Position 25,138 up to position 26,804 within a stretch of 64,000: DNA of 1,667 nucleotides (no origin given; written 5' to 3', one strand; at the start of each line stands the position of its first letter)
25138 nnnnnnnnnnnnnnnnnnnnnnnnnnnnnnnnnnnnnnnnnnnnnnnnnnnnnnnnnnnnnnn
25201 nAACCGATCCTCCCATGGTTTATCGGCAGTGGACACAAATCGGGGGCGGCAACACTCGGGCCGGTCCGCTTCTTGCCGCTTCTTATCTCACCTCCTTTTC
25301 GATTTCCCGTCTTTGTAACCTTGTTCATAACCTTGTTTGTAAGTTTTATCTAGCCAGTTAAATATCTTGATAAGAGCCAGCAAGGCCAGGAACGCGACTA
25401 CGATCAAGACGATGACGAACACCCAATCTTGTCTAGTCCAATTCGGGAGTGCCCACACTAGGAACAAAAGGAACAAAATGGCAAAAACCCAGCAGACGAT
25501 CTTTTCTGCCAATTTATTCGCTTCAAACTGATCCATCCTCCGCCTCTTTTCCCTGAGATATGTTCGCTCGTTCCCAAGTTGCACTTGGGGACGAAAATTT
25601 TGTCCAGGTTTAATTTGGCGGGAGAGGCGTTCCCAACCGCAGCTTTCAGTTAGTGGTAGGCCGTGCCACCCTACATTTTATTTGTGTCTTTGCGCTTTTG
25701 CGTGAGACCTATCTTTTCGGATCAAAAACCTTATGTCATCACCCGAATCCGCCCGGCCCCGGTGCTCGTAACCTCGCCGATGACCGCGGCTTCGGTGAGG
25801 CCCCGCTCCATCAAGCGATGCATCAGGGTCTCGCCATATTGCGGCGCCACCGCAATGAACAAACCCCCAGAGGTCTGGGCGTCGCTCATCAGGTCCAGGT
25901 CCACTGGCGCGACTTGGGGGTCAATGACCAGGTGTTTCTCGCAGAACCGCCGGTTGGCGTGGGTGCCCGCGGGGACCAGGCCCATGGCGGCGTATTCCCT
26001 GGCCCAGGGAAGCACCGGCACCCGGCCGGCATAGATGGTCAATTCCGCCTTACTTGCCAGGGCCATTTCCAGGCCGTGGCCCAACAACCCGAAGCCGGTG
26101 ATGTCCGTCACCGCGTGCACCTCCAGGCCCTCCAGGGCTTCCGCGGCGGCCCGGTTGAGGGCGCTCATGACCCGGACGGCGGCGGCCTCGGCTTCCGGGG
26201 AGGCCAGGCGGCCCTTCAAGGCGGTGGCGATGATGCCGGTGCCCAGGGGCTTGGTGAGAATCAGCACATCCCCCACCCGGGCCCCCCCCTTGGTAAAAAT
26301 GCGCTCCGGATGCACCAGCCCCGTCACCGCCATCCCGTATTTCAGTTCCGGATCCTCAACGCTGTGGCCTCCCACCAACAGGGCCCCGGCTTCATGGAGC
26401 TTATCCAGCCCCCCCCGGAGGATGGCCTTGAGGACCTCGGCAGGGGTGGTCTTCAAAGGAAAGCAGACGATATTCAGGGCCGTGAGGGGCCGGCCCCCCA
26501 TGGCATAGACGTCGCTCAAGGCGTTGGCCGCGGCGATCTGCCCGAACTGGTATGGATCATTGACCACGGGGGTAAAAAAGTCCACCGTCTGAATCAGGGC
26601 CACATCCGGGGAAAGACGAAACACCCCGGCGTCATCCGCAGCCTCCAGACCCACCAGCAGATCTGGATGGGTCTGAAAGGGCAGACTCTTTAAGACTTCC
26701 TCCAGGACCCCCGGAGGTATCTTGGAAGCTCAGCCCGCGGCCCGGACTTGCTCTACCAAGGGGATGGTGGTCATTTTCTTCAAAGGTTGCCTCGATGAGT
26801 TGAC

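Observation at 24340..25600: AT-rich two-gene islet: extended RES-domain protein paired with a tiny two-TM membrane protein instead of an Xre/DUF2384 antitoxin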

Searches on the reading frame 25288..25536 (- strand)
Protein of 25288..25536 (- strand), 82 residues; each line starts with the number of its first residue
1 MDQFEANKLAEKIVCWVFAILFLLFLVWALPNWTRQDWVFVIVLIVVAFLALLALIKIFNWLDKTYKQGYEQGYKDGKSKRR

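Call 4: search_protein_families(library=pfam, proteins=[window:25288-25536:-], max_evalue=1)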
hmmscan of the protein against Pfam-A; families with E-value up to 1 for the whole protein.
window:25288-25536:- (82 aa): 21 families
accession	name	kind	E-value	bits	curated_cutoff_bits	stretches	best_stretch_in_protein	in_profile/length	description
PF04932.20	Wzy_C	-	0.0046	17.2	31.7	1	18-68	22-73/149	O-Antigen ligase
PF06143.16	Baculo_11_kDa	-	0.0062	16.5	28.4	1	40-75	43-78/84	Baculovirus 11 kDa family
PF07332.16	Phage_holin_3_6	-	0.032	14.7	28.4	1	15-56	46-92/116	Putative Actinobacterial Holin-X, holin superfamily III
PF09586.16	YfhO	-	0.034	12.9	28.5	1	12-72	399-459/835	Bacterial membrane protein YfhO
PF00487.30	FA_desaturase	-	0.046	13.9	29.7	1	16-68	144-188/253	Fatty acid desaturase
PF11364.13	DUF3165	-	0.066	14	25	1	16-60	4-48/81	Protein of unknown function (DUF3165)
PF11992.13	TgpA_N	-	0.085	12.3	30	1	16-65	19-70/333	TgpA N-terminal domain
PF13567.11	DUF4131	-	0.099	12.8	31.6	1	16-53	9-47/165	Domain of unknown function (DUF4131)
PF11023.14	DUF2614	-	0.13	12.9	21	1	11-63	7-59/111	Zinc-ribbon containing domain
PF20226.3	DUF6585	-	0.14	12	27.7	1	13-57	31-77/249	Family of unknown function (DUF6585)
PF20990.2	DUF2207_C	-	0.15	12.2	33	1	14-56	144-185/247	Predicted membrane protein (DUF2207) C-terminal domain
PF14163.11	SieB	-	0.16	12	26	1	35-71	31-67/147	Super-infection exclusion protein B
PF04647.20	AgrB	-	0.16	11.8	23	1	12-59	74-120/185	Accessory gene regulator B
PF11189.13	DUF2973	-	0.19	12.2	22.2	1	39-70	5-35/68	Protein of unknown function (DUF2973)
PF04756.19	OST3_OST6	-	0.19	11.5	27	1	16-66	243-292/294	OST3 / OST6 family, transporter family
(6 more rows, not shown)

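Call 5: search_protein_families(library=padloc, proteins=[window:25288-25536:-], max_evalue=1)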
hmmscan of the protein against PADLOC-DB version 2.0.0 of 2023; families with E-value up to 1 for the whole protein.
window:25288-25536:- (82 aa): 1 family
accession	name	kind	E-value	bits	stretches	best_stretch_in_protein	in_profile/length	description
PDLC00408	ThsA1|ThsA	-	0.023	12.1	1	8-64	16-73/297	Macro domain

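Call 6: search_protein_families(library=ncbifam, proteins=[window:25288-25536:-], max_evalue=1)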
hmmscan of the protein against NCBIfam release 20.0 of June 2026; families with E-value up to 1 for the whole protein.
window:25288-25536:- (82 aa): 13 families
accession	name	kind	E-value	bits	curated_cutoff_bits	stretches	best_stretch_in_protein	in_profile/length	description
NF046000.1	MAG1210_fam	subfamily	0.0018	17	275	1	12-70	66-128/550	MAG1210 family protein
NF043039.1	HgcAB_like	equivalog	0.012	15.3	285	1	3-62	149-208/350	HgcAB-like fusion protein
NF033218.1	anchor_AmaP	equivalog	0.016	15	55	1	16-78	14-86/166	alkaline shock response membrane anchor protein AmaP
TIGR01218.1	Gpos_tandem_5TM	subfamily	0.02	14.7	35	1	11-56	149-194/208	tandem five-TM protein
NF046001.1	SecDF_plasm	equivalog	0.071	11.1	500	1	12-59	680-727/878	protein translocase subunit SecDF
NF047405.1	SensHisKinSapS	equivalog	0.078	12.3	550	1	13-65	14-65/341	two-component system sensor histidine kinase SapS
TIGR03025.1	EPS_sugtrans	subfamily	0.087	12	295.55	1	7-69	60-122/445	exopolysaccharide biosynthesis polyprenyl glycosylphosphotransferase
NF041635.1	STM3941_fam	subfamily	0.12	12.2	40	1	13-64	10-59/157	STM3941 family protein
TIGR03074.1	PQQ_membr_DH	subfamily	0.15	9.9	832.65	1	12-66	49-100/783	membrane-bound PQQ-dependent dehydrogenase, glucose/quinate/shikimate family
NF045975.1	VirB4_plasma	equivalog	0.19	9.4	590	1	6-67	17-79/894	Mbov_0397 family ICE element conjugal transfer ATPase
NF002796.0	PRK02935.1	equivalog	0.24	11.2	108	1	7-62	7-61/118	hypothetical protein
NF033887.1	conj_TraX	equivalog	0.25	10.9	100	1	2-67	68-134/163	conjugal transfer protein TraX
TIGR01620.2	hyp_HI0043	subfamily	0.66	9.6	160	1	13-59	67-113/329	TIGR01620 family protein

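Call 14: find_homologous_proteins(query=window:25288-25536:-, max_evalue=0.1)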
Query window:25288-25536:- (82 aa): 4 proteins with E <= 0.1 among 9 candidates.
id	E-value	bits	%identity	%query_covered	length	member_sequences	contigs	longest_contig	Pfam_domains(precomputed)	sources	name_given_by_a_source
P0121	1.2e-47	177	100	100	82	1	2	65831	-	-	-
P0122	1.3e-35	139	81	96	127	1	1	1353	-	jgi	jgi:hypothetical protein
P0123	2.4e-34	135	74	100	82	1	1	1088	-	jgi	jgi:hypothetical protein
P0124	4.0e-27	112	66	100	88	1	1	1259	-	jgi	jgi:hypothetical protein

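Call 16: find_encoding_contigs(protein=P0122, flank=3000, max_places=3)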
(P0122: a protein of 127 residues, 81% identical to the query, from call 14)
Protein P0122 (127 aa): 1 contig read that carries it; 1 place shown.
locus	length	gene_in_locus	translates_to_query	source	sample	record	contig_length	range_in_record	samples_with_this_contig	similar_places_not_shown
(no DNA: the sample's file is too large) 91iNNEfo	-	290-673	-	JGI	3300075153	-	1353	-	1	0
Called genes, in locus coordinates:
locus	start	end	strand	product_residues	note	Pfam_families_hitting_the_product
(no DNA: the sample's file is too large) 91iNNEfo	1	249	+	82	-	?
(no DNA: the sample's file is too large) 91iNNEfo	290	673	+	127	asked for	-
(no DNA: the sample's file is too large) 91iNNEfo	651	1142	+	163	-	-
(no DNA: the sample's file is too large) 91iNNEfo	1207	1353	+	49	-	?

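Call 17: find_encoding_contigs(protein=P0123, flank=3000, max_places=3)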
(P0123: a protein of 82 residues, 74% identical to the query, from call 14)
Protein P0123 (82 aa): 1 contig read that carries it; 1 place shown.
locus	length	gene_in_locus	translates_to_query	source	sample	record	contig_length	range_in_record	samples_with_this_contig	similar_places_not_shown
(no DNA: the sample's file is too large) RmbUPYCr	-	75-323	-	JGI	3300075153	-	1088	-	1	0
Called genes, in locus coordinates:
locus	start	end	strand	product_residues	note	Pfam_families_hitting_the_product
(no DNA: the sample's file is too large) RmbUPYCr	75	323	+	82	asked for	-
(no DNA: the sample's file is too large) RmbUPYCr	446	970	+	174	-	-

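Call 18: find_encoding_contigs(protein=P0124, flank=3000, max_places=3)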
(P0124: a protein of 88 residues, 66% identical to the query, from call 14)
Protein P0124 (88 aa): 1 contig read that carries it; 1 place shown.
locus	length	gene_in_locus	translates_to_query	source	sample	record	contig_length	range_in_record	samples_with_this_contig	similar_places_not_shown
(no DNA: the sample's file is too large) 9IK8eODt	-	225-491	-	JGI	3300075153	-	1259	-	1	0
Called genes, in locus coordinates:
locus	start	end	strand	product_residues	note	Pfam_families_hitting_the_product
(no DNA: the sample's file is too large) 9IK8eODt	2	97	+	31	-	?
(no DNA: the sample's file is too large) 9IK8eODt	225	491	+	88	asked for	-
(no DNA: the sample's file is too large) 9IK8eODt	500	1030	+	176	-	-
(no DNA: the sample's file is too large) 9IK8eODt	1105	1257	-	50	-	?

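Call 23: find_related_loci(query=window:25288-25536:-, collection=metagenome_contigs, flank=5000)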
Query window:25288-25536:- (82 aa) in metagenome_contigs; peptide patterns used: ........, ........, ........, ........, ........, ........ (x = any residue, [..] = any of these).
600 stretches matched a pattern (row limit reached: there are more); 1 encode a relative of the query (tblastn E <= 1e-3); 1 distinct loci.
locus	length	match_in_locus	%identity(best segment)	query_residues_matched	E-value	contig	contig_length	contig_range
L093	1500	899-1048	38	4-53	3e-7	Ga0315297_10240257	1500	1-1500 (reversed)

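Call 75: search_protein_families(library=phrogs, proteins=[window:25288-25536:-], max_evalue=0.01)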
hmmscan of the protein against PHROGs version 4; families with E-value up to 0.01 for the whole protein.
window:25288-25536:- (82 aa): 2 families
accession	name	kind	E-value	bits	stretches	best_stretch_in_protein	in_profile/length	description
phrog_26748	-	unknown function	0.00056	20.6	1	50-78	7-35/54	-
phrog_4297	-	lysis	0.0098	17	1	42-78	15-51/130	Rz-like spanin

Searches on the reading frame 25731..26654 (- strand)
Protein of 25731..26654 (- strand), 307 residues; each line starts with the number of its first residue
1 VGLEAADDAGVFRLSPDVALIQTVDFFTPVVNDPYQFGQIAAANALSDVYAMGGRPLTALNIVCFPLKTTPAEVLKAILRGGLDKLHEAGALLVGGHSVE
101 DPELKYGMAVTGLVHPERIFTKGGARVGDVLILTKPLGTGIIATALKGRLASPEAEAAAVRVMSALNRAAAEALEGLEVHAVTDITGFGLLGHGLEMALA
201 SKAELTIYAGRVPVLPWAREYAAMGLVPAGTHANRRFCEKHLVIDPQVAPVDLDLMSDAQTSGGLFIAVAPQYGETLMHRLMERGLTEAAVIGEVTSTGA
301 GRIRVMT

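Call 21: find_related_loci(query=window:25731-26654:-, collection=genome_contigs, flank=5000)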
Query window:25731-26654:- (307 aa) in genome_contigs; peptide patterns used: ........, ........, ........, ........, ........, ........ (x = any residue, [..] = any of these).
247 stretches matched a pattern; 171 encode a relative of the query (tblastn E <= 1e-3); the best 80 are kept; 80 distinct loci.
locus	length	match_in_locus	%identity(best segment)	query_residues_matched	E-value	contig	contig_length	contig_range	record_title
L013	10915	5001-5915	85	1-305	3e-175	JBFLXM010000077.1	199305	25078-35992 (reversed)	MAG: Thermodesulfobacteriota bacterium isolate MAG058 MAG058_77, whole genome shotgun sequence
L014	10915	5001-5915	84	1-305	3e-173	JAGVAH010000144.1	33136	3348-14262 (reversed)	MAG: Syntrophobacterales bacterium isolate DeMMO6_13 c_000000059503, whole genome shotgun sequence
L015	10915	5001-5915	82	1-305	4e-171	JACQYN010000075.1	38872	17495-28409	MAG: Deltaproteobacteria bacterium isolate NC_groundwater_1542_Pr4_S-0.65um_58_23 SR1-18-Sp65_coassembly_scaffold_17459,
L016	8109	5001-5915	81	1-305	2e-169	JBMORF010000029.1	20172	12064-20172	MAG: Thermodesulfobacteriota bacterium isolate Betzabe_MAG173 MAG173_29, whole genome shotgun sequence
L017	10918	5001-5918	83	1-306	6e-169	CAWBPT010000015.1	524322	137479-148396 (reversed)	MAG: uncultured delta proteobacterium isolate MFD04408.bin.1.190 genome assembly, contig: contig_26885, whole genome sho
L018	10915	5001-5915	82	1-305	3e-168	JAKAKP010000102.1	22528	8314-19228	MAG: Deltaproteobacteria bacterium isolate WY4.bin79 NODE_2739_length_22528_cov_2.279720, whole genome shotgun sequence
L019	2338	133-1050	82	1-306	7e-179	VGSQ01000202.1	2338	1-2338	MAG: Deltaproteobacteria bacterium isolate K_DeepCast_250m_m2_102 K_DeepCast_250m_m2_102_Ga0194125_10104069, whole genom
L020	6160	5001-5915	80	1-305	2e-167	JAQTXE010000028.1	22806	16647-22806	MAG: Syntrophales bacterium isolate STC_127 NODE_4688_length_22806_cov_2.871996_Sandtown_C, whole genome shotgun sequenc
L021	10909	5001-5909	83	1-303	9e-167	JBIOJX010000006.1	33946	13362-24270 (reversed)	MAG: Desulfobaccales bacterium isolate GcC11-15 k141_913860_length_33946_cov_34.0000, whole genome shotgun sequence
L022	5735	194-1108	79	1-305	5e-168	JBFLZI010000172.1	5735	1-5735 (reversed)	MAG: Thermodesulfobacteriota bacterium isolate MAG107 MAG107_172, whole genome shotgun sequence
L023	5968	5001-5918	79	1-306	1e-166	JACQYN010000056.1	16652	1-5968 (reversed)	MAG: Deltaproteobacteria bacterium isolate NC_groundwater_1542_Pr4_S-0.65um_58_23 SR1-18-Sp65_coassembly_scaffold_106840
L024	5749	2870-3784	82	1-305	1e-167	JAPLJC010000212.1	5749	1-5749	MAG: Deltaproteobacteria bacterium isolate LacPavin_0920_WC90_MAG_58_11 LacPavin_0920_WC90_scaffold_1854805, whole genom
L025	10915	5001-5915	81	1-305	3e-165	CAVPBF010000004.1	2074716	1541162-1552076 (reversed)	MAG: uncultured delta proteobacterium isolate MFD00008.bin.2.116 genome assembly, contig: contig_62611, whole genome sho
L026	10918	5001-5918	78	1-306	8e-164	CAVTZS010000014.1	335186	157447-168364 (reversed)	MAG: uncultured delta proteobacterium isolate MFD04408.bin.1.59 genome assembly, contig: contig_84944, whole genome shot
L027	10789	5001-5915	81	1-305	4e-163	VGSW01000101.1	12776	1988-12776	MAG: Deltaproteobacteria bacterium isolate K_DeepCast_300m_m2_211 K_DeepCast_300m_m2_211_Ga0194111_10006936, whole genom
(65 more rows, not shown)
